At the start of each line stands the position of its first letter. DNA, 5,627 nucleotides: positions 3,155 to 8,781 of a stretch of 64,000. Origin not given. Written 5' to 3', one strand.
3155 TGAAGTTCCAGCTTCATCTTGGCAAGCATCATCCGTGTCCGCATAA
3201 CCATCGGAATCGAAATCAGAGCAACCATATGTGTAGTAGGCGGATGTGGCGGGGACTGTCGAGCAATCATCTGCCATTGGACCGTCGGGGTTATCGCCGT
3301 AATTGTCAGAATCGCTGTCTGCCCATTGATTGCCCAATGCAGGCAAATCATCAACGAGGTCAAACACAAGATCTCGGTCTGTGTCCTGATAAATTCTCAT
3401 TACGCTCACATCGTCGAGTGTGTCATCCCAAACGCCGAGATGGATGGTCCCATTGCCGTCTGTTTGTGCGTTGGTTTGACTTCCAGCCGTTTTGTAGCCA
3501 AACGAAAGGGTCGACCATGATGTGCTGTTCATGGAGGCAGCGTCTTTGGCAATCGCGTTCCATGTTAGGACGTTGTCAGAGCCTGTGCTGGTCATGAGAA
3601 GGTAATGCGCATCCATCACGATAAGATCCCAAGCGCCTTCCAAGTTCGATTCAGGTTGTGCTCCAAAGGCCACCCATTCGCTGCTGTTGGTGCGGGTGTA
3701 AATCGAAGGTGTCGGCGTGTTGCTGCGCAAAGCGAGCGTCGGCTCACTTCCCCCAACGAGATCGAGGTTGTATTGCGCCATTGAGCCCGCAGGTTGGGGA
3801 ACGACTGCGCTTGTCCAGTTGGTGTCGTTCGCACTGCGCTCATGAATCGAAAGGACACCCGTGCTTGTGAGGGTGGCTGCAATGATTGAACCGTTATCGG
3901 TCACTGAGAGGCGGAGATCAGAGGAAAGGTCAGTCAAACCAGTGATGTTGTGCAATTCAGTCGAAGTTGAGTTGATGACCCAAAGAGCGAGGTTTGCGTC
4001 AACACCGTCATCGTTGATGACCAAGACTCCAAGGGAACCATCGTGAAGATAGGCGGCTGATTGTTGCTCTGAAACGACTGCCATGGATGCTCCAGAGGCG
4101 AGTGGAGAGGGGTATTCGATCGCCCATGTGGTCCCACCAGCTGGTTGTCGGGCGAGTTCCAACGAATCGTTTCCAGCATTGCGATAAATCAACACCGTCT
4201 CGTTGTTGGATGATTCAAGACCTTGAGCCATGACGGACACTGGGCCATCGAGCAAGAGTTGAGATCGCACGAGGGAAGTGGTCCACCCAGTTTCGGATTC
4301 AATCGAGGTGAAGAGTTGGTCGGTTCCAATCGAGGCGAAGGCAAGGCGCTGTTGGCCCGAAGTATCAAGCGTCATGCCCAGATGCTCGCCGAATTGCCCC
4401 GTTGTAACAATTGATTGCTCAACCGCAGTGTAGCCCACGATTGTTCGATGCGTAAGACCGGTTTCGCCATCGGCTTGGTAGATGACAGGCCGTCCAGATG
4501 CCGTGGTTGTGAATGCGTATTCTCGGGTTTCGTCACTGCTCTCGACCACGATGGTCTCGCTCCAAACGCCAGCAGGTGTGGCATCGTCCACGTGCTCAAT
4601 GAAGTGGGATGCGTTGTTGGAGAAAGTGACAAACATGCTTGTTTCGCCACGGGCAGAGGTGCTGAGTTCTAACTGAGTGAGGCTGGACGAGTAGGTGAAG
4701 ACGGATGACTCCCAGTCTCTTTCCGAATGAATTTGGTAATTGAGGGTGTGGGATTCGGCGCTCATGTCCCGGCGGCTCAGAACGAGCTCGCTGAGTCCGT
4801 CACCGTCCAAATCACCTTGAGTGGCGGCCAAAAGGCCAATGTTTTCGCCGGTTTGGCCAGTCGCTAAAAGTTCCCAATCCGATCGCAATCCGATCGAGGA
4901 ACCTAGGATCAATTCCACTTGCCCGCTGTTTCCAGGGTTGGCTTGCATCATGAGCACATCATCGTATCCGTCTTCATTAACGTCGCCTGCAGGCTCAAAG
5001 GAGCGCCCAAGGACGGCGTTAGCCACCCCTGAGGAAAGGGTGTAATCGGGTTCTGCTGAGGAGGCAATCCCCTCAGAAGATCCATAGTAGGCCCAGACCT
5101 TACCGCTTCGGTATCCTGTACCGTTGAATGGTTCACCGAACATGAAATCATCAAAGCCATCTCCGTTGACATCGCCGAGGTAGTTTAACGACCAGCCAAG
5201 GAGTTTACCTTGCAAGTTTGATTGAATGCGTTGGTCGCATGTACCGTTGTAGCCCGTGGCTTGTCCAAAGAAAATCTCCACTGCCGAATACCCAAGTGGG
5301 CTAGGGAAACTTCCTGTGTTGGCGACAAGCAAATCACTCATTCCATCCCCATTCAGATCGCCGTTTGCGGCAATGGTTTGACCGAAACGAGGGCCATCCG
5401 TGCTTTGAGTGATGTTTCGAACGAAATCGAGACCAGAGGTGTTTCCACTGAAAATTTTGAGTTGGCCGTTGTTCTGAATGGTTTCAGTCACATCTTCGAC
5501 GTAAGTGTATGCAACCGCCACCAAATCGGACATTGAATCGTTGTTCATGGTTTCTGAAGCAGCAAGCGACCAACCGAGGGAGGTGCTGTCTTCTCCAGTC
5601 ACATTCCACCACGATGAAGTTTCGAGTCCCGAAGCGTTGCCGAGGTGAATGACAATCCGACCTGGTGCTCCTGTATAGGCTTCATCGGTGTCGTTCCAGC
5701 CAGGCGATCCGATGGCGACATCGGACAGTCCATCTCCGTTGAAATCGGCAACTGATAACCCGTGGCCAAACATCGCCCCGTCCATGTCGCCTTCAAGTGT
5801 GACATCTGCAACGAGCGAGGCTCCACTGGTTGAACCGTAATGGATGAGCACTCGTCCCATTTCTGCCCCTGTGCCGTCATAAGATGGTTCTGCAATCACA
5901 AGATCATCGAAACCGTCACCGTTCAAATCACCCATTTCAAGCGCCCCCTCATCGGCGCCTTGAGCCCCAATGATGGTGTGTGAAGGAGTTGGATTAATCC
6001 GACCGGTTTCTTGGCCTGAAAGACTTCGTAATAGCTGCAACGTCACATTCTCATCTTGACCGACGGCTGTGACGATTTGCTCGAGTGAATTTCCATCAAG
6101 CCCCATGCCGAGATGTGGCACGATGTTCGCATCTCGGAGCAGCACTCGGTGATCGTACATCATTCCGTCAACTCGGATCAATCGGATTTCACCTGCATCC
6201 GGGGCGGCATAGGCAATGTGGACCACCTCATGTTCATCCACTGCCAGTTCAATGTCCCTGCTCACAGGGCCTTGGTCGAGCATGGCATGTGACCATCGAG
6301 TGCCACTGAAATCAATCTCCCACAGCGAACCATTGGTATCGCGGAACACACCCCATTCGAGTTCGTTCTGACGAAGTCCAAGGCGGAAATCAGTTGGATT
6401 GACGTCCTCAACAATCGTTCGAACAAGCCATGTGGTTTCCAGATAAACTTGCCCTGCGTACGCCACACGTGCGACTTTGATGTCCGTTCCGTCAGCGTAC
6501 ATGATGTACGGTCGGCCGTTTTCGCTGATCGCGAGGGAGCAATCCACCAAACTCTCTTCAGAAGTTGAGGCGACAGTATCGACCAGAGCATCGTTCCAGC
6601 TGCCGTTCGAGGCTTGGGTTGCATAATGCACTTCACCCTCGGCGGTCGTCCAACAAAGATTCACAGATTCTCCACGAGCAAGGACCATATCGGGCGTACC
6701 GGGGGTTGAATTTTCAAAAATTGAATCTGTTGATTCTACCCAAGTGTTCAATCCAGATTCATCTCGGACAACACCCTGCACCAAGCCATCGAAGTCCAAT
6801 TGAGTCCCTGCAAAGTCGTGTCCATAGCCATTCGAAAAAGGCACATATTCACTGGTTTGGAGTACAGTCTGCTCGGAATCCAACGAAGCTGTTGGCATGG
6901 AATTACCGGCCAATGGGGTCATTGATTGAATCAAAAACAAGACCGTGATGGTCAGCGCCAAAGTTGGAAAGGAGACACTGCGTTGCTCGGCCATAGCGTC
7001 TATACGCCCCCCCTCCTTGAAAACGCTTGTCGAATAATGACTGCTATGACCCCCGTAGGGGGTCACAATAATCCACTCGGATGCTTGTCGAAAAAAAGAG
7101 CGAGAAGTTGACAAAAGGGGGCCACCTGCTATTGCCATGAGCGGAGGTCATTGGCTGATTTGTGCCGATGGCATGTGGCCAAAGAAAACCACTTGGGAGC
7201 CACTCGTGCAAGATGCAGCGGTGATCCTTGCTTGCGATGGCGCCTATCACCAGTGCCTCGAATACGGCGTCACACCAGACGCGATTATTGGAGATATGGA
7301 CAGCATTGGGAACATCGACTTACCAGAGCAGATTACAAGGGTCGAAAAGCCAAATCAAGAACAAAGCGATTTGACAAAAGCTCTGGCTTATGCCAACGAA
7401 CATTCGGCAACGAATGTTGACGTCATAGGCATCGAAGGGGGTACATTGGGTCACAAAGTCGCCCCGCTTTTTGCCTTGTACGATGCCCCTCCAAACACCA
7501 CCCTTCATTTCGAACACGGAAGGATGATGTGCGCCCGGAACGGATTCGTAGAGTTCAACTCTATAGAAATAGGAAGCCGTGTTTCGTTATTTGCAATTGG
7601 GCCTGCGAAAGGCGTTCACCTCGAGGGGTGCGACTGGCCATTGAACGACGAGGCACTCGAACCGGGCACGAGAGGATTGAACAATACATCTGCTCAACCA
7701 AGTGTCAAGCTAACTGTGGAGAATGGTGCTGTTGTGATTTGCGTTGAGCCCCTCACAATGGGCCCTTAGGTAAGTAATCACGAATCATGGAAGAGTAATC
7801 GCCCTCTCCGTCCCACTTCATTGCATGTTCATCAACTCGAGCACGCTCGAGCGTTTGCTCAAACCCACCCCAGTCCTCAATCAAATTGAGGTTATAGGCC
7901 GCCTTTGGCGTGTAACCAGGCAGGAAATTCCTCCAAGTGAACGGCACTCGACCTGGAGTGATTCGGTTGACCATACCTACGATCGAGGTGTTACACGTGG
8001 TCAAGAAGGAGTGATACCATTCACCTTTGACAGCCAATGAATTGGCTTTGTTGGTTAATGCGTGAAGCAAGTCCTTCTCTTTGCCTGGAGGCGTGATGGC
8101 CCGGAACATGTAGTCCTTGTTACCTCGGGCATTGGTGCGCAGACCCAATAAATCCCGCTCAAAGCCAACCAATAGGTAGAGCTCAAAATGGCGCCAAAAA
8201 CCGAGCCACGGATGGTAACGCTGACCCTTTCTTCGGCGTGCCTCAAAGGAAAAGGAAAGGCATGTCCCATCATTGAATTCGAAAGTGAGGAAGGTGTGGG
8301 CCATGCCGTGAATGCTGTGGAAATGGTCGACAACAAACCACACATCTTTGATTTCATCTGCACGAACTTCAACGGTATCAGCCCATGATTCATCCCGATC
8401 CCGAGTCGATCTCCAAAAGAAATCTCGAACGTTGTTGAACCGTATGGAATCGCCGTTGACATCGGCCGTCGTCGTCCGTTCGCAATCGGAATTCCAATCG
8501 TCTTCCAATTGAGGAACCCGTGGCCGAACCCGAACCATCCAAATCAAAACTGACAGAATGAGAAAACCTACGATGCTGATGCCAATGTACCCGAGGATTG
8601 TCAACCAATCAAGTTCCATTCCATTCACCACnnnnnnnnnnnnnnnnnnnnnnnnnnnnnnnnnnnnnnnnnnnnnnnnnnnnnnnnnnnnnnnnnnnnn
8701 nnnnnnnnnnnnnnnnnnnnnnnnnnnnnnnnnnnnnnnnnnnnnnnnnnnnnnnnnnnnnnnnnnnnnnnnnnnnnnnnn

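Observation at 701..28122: Island of giant, acidic, integrin-like type-I membrane proteins interleaved with glycosyltransferases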

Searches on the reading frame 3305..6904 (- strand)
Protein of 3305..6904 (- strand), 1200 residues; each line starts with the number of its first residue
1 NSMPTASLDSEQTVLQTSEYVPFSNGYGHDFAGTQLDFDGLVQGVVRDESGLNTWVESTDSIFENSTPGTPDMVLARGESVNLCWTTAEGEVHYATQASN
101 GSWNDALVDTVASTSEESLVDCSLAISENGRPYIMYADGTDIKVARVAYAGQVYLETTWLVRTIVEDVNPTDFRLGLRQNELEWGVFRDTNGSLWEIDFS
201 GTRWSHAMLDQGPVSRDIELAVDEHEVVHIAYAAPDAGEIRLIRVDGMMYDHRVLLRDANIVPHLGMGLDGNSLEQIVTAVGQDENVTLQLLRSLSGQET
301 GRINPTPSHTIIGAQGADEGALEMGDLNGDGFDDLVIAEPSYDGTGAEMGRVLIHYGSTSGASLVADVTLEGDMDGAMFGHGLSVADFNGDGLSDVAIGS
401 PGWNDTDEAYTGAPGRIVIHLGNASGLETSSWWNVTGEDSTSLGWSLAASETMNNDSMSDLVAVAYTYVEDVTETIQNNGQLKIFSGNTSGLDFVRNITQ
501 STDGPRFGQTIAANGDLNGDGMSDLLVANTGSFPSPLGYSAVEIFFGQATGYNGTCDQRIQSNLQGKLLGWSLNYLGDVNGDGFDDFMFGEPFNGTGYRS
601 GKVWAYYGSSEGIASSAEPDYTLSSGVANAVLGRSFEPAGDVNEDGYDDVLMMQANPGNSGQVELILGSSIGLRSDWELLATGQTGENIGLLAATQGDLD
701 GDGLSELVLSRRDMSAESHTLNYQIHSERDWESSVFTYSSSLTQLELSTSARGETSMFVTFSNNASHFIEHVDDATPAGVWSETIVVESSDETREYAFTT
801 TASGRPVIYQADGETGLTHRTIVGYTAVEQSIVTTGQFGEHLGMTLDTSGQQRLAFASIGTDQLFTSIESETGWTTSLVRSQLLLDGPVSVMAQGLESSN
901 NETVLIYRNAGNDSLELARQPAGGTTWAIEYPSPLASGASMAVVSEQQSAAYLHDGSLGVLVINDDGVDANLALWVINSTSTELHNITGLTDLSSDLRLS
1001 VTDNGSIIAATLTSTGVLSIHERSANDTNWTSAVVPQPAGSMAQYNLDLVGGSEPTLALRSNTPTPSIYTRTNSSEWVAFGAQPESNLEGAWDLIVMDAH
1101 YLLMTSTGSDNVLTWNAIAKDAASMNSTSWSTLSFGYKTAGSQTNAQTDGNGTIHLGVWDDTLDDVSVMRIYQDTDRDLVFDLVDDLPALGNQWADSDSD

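Call 54: search_solved_structures(query=A2, max_evalue=0.01)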
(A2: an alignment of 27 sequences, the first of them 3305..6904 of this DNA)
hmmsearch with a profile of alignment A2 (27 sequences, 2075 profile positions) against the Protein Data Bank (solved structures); distinct sequences matched with E-value up to 0.01: 65 (the best 60 are shown).
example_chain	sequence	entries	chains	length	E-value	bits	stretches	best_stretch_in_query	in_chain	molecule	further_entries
4wjk_A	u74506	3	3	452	3.1e-22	81.1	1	344-560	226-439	Integrin alpha-5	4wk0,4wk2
4wk4_A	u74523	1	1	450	3.2e-22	81.1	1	344-560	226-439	Integrin alpha-5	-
9p6s_A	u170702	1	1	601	5.4e-22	80.4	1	344-560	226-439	Integrin alpha-5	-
3vi3_A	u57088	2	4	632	6e-22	80.2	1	344-560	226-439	Integrin alpha-5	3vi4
9nab_B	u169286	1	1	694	7.2e-22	79.9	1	344-560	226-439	Human Integrin alpha 5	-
5nem_A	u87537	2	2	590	1.4e-21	79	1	507-682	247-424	Integrin alpha-V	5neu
9b9j_A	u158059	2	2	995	1.4e-21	79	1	345-560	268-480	Integrin alpha-5 light chain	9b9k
5ner_A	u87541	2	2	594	1.4e-21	79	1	507-682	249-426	Integrin alpha-V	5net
9ckv_A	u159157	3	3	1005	1.4e-21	78.9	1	345-560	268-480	Integrin alpha-5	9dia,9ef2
8w30_A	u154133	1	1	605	1.4e-21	78.9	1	507-682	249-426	Integrin alpha-V heavy chain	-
7nwl_A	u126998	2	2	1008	1.4e-21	78.9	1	345-560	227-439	Integrin alpha-5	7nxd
4um9_A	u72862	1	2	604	1.5e-21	78.9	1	507-682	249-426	Integrin alpha-V heavy chain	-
9cz7_A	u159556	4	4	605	1.5e-21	78.9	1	507-682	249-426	Integrin alpha-V heavy chain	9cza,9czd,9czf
8tcg_A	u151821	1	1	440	1.6e-21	78.8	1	507-682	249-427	Integrin alpha-V heavy chain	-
8tcf_A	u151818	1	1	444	1.7e-21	78.7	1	507-682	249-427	Integrin alpha-V heavy chain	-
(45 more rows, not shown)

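Call 59: predict_structure(alignment_id=A2)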
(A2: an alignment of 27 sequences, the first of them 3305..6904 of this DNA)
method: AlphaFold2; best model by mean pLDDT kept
length: 1200 residues; sequences in the alignment: 27
mean_pLDDT: 86.0   pTM: 0.72
mean pLDDT of the five models: 86.0, 85.0, 83.7, 82.6, 80.4
residues with pLDDT >= 90: 565; 70-90: 543; 50-70: 57; < 50: 35
segments of 3 or more residues with pLDDT < 50: 1-19, 150-155, 405-410, 1197-1200
pLDDT, mean of each block of 10 residues (from residue 1): 27 32 61 83 86 85 80 85 90 87 87 70 85 90 82 59 91 88 91 92 91 90 90 91 91 89 91 89 90 84 87 85 93 94 78 92 92 87 94 95 59 82 93 89 93 90 93 85 94 93 90 93 95 89 94 91 89 94 94 87 93 82 88 90 90 83 92 87 86 91 89 86 91 89 90 86 88 79 76 77 88 82 92 84 90 91 91 88 89 72 89 90 84 80 90 90 90 90 91 92 92 91 87 81 87 90 86 83 87 90 90 90 62 87 88 92 89 89 85 56
secondary structure, 60 per line:
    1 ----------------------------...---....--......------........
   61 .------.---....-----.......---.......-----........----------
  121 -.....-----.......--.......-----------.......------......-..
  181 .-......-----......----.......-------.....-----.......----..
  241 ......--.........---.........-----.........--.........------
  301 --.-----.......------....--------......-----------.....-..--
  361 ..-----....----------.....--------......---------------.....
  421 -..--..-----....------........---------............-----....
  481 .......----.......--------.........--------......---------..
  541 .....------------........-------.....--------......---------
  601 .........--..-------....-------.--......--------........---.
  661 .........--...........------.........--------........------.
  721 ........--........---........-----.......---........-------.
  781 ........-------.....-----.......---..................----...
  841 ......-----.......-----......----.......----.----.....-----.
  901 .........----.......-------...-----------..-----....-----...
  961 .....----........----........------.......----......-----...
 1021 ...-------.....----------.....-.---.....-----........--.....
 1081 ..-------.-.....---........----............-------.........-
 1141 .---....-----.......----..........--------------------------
elements in order (helices of 4 or more, strands of 3 or more residues): E35-38 E41-46 E53-61 E72-75 E81-87 E91-97 E103-110 E122-126 E132-138 E141-147 E159-165 E172-177 E183-188 E194-199 E204-210 E218-222 E228-234 E239-246 E249-257 E261-269 E275-283 E286-294 E309-315 E322-325 E334-339 E351-355 E368-371 E382-386 E395-400 E416-420 E433-436 E443-450 E460-471 E477-487 E492-498 E507-515 E524-529 E539-545 E558-565 E573-577 E586-591 E601-609 E621-624 E635-640 E649-656 E660-669 E672-682 E689-697 E706-713 E720-728 E731-738 E742-749 E755-761 E765-772 E780-788 E796-800 E806-812 E816-833 E838-846 E852-858 E864-869 E874-880 E890-894 E900-909 E914-920 E928-930 E949-952 E958-965 E970-977 E982-989 E996-1002 E1007-1012 E1018-1023 E1031-1035 E1046-1050 E1056-1060 E1066-1073 E1076-1082 E1092-1096 E1100-1107 E1112-1119 H1120-1123 E1131-1139 E1145-1148 E1154-1160 E1165-1174

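Call 61: fold_search(model_id=the predicted structure, library=pdb)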
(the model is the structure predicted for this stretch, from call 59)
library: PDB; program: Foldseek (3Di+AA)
matches with E <= 10: 1170; with E <= 0.001: 480
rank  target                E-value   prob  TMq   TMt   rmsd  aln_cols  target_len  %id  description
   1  8ojh_A                4.1e-15  1.00  0.22  0.23  24.9      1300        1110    9  Crystal structure of human CRBN-DDB1 in complex with compound 4 (released 2023-07-19)
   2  4o02_A                5.8e-15  1.00  0.18  0.23  38.6       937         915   13  AlphaVBeta3 integrin in complex with monoclonal antibody FAB fragment. (released 2014-04-02)
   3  7nxd_A                2.5e-14  1.00  0.28  0.36  25.6       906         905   13  Cryo-EM structure of human integrin alpha5beta1 in the half-bent conformation (released 2021-08-25)
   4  4mmz_A                2.8e-14  1.00  0.18  0.23  40.8       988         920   13  Integrin AlphaVBeta3 ectodomain bound to an antagonistic tenth domain of Fibronectin (released 2014-03-26)
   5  9a40_C                2.9e-14  1.00  0.16  0.17  30.7      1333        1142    9  model of Cullin4 (released 2024-09-18)
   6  9dia_A                4.2e-14  1.00  0.27  0.67   5.5       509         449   17  Cryo-EM structure of alpha5beta1 integrin in complex with NeoNectin candidate 2 (released 2025-06-18)
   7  4a11_A                4.2e-14  1.00  0.14  0.16  35.2      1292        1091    9  Structure of the hsDDB1-hsCSA complex (released 2011-12-07)
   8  9iuj_A                5.1e-14  1.00  0.19  0.30  33.5       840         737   14  Integrin alpha-v beta-3 in complex with rhodostomin (released 2025-07-30)
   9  8zsw                  5.4e-14  1.00  0.22  0.23  23.4      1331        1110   10  Crystal Structure of Human DDB1, a Component of the E3 Ubiquitin Ligase Complex (released 2025-06-11)
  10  8xen_A                6.5e-14  1.00  0.18  0.23  41.2       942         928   12  Cryo-EM structure of integrin ITGAV/ITGB3 complex, conformation 4 (released 2024-12-18)
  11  8xfo_A                7.1e-14  1.00  0.20  0.31  36.8       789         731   13  Cryo-EM structure of integrin ITGAV, ITGB3 and CYCLO (RGDFK) complex, conformation 2 (released 2024-12-18)
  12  4a09_A                7.1e-14  1.00  0.25  0.27  21.2      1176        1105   10  Structure of hsDDB1-drDDB2 bound to a 15 bp CPD-duplex (purine at D-1 position) at 3.1 A resolution (CPD 2) (released 2011-11-30)
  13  9cz7_A                8.2e-14  1.00  0.18  0.35  32.1       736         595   13  Crystal structure of integrin avb6 headpiece in complex with compound 12 (released 2024-11-13)
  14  7dco_3                8.6e-14  1.00  0.16  0.16  35.9      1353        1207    8  Cryo-EM structure of the activated spliceosome (Bact complex) at an atomic resolution of 2.5 angstrom (released 2021-03-17)
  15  8zdg_A                1.2e-13  1.00  0.18  0.23  41.0       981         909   12  Cryo-EM structure of the integrin avb3 with CWHM-12, conformation 1 (released 2025-10-22)
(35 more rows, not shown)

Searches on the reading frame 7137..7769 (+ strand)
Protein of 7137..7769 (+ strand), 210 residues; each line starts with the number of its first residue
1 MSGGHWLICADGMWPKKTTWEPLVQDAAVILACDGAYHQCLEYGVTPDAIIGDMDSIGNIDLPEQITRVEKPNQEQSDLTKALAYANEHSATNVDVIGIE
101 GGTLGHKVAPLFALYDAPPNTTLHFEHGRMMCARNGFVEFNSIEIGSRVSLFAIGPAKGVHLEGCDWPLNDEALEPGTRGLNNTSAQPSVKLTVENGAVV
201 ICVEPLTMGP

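Call 11: search_protein_families(library=pfam, proteins=[window:7137-7769:+], max_evalue=0.001)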
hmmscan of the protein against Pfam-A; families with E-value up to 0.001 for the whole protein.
window:7137-7769:+ (210 aa): 3 families
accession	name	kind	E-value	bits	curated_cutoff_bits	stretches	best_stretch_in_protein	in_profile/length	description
PF04263.21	TPK_catalytic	-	2.8e-15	56.7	30.7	1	23-117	4-104/113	Thiamin pyrophosphokinase, catalytic domain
PF04265.19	TPK_B1_binding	-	2.9e-05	24.1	22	1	146-197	11-65/67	Thiamin pyrophosphokinase, vitamin B1 binding domain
PF01973.23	MptE-like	-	0.00038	20.7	34.6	1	24-56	47-78/171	6-hydroxymethylpterin diphosphokinase MptE-like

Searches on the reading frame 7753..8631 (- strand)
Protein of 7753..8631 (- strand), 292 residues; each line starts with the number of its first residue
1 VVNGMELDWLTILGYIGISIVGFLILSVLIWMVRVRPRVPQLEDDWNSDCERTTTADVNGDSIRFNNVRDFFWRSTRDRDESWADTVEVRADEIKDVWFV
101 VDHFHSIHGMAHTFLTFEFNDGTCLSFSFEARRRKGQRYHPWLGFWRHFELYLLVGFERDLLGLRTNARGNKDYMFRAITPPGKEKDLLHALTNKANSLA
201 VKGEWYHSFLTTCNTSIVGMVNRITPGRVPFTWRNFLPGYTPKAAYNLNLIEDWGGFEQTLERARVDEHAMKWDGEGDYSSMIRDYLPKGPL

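Call 11: search_protein_families(library=pfam, proteins=[window:7753-8631:-], max_evalue=0.001)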
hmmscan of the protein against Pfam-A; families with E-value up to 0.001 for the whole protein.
window:7753-8631:- (292 aa): 1 family
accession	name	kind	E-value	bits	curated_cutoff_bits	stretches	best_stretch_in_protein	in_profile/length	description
PF13387.12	Lnb_N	-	1e-19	71.2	22.2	1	82-238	4-174/175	Lnb N-terminal periplasmic domain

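Call 26: search_protein_families(library=ncbifam, proteins=[window:7753-8631:-], max_evalue=0.01)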
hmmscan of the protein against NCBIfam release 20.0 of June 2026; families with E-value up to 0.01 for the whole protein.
window:7753-8631:- (292 aa): 0 families
